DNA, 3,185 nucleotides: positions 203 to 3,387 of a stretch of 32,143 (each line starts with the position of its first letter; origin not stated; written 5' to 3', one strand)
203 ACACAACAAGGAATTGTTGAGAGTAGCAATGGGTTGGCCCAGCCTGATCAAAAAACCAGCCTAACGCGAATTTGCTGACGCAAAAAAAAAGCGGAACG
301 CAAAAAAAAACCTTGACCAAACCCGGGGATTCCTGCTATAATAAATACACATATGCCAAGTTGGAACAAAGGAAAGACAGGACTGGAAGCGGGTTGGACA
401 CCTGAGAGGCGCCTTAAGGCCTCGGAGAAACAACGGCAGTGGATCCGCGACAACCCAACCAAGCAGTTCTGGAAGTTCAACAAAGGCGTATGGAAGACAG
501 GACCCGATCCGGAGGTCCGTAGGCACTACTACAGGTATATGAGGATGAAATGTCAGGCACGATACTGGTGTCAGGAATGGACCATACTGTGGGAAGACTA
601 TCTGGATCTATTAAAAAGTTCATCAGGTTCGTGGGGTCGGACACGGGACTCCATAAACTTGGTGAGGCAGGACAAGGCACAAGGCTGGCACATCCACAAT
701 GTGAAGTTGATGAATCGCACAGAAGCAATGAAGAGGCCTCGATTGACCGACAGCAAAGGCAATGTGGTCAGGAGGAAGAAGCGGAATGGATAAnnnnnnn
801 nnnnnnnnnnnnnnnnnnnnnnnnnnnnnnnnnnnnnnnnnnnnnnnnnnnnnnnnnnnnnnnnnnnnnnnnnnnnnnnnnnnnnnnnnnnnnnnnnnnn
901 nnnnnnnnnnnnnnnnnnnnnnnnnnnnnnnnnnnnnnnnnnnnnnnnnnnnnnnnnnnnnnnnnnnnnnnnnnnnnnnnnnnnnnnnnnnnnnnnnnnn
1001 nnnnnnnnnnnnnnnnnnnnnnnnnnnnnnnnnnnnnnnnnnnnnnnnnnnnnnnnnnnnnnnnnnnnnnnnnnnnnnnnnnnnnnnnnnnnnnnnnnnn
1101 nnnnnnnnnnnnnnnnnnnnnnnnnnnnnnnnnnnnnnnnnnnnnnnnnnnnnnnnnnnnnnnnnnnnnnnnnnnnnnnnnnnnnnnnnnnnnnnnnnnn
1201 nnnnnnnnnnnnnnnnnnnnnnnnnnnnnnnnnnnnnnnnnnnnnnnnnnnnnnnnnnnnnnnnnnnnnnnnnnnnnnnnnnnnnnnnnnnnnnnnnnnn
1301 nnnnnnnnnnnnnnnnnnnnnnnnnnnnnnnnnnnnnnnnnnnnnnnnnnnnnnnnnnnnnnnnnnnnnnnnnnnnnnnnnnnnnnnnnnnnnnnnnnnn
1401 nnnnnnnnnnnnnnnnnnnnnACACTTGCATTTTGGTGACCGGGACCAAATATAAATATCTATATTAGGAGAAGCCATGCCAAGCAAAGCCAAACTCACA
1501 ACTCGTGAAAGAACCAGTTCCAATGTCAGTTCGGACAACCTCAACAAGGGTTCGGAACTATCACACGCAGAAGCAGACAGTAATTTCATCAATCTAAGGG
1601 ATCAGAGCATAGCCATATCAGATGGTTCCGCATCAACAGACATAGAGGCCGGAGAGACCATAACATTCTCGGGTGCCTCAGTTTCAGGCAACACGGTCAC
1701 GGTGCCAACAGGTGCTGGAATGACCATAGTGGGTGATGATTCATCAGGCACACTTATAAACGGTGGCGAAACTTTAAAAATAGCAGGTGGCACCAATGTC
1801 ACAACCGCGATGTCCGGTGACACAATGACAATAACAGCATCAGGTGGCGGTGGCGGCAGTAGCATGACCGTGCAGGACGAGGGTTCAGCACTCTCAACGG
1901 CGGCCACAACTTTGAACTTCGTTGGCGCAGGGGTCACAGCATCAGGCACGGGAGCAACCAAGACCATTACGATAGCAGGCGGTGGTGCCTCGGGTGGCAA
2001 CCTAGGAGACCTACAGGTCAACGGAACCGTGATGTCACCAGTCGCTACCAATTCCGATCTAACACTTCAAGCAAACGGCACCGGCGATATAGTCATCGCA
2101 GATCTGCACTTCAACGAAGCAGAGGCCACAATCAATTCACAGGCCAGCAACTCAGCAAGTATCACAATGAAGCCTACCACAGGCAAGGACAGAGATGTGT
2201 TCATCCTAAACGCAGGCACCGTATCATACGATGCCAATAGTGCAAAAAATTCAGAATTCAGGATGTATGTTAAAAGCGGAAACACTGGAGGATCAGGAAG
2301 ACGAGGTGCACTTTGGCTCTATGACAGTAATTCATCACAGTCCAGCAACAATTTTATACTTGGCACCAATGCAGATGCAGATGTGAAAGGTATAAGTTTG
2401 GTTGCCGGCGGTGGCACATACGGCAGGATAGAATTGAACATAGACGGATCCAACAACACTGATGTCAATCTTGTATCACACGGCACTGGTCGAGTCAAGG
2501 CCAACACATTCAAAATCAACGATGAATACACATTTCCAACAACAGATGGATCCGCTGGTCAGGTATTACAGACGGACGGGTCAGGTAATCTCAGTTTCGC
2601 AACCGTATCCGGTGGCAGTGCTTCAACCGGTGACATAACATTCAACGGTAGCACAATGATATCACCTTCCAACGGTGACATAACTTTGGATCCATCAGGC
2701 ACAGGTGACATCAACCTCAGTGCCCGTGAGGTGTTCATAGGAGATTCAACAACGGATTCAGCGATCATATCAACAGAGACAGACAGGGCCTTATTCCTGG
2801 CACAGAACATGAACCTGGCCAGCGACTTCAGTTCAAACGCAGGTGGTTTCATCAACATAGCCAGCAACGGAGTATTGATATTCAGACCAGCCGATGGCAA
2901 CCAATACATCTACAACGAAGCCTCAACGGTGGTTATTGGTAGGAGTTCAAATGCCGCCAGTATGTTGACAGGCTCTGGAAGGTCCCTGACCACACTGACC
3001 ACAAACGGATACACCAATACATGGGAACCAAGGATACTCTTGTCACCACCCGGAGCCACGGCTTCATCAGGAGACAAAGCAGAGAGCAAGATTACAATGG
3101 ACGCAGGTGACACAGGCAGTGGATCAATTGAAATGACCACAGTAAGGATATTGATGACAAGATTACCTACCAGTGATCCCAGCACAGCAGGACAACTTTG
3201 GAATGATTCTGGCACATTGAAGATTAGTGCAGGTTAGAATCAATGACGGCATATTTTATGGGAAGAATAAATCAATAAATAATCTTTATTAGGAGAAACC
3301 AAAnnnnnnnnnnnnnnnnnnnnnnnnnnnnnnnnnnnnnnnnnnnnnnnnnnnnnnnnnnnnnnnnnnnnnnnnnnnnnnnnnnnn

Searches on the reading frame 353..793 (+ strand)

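Call 38: search_protein_families(library=pfam, proteins=[window:353-793:+], max_evalue=0.05)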
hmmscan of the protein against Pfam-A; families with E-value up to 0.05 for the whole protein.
window:353-793:+ (146 aa): 0 families

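Call 39: search_protein_families(library=phrogs, proteins=[window:353-793:+], max_evalue=0.05)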
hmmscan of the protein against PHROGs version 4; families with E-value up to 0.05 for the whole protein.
window:353-793:+ (146 aa): 1 family
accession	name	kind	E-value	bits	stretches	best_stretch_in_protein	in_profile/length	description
phrog_27937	-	unknown function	0.03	15.2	1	41-73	18-50/73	-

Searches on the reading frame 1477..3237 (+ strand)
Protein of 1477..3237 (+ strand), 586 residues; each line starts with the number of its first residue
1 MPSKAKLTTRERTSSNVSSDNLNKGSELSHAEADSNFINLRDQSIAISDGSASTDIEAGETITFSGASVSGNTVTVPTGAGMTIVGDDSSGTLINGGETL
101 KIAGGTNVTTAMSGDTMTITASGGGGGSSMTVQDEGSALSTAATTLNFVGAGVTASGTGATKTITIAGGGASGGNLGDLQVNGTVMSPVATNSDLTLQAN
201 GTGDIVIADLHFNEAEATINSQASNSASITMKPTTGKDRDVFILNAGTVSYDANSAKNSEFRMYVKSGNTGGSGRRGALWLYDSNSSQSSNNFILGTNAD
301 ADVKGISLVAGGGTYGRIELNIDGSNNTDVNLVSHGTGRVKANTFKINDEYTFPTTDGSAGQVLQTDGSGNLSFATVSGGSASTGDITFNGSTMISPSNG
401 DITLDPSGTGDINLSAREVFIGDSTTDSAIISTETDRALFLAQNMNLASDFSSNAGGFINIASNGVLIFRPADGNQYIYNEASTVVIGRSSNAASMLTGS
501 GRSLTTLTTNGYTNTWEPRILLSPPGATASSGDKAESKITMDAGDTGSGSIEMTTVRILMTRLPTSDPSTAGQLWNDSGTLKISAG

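Call 11: search_protein_families(library=pfam, proteins=[window:1477-3237:+], max_evalue=0.01)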
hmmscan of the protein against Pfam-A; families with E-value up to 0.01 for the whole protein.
window:1477-3237:+ (586 aa): 0 families

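Call 12: search_protein_families(library=phrogs, proteins=[window:1477-3237:+], max_evalue=0.01)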
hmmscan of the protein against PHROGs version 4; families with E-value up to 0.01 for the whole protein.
window:1477-3237:+ (586 aa): 1 family
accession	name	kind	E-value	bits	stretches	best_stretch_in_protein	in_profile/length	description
phrog_677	-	tail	5.4e-07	30.4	1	82-133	225-276/412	baseplate wedge tail fiber protein connector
